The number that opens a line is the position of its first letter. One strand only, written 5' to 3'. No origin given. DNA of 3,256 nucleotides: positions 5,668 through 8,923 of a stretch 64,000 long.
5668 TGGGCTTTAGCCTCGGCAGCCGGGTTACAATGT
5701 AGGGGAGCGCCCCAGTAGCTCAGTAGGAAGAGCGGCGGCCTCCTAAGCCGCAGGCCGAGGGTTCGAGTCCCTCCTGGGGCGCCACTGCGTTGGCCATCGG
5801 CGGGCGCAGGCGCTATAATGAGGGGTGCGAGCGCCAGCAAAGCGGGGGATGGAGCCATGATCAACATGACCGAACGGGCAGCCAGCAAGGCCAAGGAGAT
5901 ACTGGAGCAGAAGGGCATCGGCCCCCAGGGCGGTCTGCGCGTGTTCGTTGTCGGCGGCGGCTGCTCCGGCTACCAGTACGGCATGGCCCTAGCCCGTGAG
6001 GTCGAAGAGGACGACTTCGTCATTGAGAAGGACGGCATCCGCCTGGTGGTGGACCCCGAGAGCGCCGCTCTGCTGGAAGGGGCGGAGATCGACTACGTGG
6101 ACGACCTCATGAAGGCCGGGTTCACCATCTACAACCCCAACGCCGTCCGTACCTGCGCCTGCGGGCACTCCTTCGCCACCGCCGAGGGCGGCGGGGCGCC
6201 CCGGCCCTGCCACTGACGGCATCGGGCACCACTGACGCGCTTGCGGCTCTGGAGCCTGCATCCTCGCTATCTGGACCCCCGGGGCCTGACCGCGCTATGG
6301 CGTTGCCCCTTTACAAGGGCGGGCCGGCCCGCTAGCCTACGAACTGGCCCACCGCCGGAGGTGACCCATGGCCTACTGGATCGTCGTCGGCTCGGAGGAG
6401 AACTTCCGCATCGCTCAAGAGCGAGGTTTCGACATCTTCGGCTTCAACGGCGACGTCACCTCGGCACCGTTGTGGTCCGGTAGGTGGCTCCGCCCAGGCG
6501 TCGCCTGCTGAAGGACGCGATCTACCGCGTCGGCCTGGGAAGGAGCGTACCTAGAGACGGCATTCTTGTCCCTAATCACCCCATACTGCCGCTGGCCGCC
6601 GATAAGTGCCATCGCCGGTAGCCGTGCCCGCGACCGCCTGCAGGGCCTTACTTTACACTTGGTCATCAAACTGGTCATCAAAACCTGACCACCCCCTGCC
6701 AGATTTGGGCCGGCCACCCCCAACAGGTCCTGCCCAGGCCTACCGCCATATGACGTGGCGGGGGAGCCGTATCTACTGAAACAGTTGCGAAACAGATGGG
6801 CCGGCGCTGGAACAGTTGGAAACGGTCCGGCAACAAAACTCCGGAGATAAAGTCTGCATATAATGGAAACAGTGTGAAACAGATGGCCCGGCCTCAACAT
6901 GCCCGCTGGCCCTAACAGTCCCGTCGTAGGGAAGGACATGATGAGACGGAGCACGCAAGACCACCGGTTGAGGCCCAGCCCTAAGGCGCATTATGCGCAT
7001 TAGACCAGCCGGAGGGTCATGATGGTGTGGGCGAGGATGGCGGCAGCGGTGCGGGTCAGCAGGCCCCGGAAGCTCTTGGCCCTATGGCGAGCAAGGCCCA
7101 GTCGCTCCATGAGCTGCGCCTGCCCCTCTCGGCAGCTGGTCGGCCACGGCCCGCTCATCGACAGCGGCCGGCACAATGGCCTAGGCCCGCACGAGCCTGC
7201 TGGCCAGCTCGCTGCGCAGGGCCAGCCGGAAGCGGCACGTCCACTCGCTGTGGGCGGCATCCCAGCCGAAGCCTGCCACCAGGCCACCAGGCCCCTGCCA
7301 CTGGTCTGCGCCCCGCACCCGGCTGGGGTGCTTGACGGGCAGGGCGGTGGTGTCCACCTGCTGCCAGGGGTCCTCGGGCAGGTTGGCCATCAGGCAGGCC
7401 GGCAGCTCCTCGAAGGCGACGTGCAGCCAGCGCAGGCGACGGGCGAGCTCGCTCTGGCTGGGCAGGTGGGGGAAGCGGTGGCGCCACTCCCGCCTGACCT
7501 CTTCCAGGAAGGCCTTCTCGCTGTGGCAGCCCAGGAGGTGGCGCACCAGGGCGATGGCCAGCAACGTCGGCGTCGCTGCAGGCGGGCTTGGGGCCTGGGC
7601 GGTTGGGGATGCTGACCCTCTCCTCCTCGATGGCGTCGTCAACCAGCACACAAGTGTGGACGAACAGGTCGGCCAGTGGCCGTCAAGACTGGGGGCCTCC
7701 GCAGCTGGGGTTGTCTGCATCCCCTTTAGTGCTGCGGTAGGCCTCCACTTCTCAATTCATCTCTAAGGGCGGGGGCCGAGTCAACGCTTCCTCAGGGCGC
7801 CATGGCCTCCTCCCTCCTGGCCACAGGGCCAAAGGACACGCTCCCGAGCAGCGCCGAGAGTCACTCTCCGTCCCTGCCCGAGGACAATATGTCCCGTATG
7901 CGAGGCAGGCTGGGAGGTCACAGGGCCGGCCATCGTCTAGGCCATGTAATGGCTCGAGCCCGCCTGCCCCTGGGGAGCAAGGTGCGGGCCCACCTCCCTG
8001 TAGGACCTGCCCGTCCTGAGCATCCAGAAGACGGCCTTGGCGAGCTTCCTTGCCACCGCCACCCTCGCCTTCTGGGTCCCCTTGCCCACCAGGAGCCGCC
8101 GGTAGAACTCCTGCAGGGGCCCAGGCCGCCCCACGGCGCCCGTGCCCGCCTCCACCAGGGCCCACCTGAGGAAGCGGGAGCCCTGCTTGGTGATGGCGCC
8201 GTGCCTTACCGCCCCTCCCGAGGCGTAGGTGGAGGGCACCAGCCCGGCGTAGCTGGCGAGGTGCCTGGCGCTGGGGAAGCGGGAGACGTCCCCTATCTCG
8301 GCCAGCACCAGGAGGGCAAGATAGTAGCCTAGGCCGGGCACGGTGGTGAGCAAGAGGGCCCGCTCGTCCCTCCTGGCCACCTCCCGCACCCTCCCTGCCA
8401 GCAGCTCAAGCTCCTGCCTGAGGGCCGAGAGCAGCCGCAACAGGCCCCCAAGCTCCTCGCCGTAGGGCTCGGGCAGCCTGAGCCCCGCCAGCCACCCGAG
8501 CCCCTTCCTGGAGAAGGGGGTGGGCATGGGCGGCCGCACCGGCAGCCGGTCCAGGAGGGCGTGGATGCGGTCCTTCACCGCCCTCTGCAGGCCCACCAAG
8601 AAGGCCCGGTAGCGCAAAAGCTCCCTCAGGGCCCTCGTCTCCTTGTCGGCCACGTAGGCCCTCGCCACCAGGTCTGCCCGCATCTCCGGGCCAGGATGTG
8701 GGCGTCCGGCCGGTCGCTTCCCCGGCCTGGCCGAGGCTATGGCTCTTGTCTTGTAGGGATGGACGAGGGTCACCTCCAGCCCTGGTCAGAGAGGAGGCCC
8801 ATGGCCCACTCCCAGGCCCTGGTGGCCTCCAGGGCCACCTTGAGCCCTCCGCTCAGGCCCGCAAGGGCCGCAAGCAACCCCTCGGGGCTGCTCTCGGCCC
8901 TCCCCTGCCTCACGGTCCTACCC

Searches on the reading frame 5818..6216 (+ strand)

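Call 85: search_protein_families(library=pfam, proteins=[window:5818-6216:+], max_evalue=0.01)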
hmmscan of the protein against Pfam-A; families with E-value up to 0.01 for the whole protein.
window:5818-6216:+ (132 aa): 1 family
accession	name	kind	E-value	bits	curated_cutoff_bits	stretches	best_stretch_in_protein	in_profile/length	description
PF01521.26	Fe-S_biosyn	-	7.1e-18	65.3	26.3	1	15-116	3-109/110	Iron-sulphur cluster biosynthesis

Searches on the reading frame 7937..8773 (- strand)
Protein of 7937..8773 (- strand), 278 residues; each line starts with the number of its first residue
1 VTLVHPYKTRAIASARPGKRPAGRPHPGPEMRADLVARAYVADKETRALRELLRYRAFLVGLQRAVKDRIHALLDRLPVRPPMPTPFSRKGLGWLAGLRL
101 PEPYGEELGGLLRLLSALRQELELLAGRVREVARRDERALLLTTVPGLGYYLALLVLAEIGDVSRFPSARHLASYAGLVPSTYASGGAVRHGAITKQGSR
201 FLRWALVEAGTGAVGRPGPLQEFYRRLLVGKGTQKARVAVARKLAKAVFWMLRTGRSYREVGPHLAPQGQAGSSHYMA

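Call 11: search_protein_families(library=pfam, proteins=[window:7937-8773:-], max_evalue=0.001)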
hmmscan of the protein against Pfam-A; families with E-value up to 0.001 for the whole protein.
window:7937-8773:- (278 aa): 1 family
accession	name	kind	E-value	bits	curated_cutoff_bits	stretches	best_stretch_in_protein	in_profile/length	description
PF02371.22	Transposase_20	-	1.4e-23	83.5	21.3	1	141-224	3-86/87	Transposase IS116/IS110/IS902 family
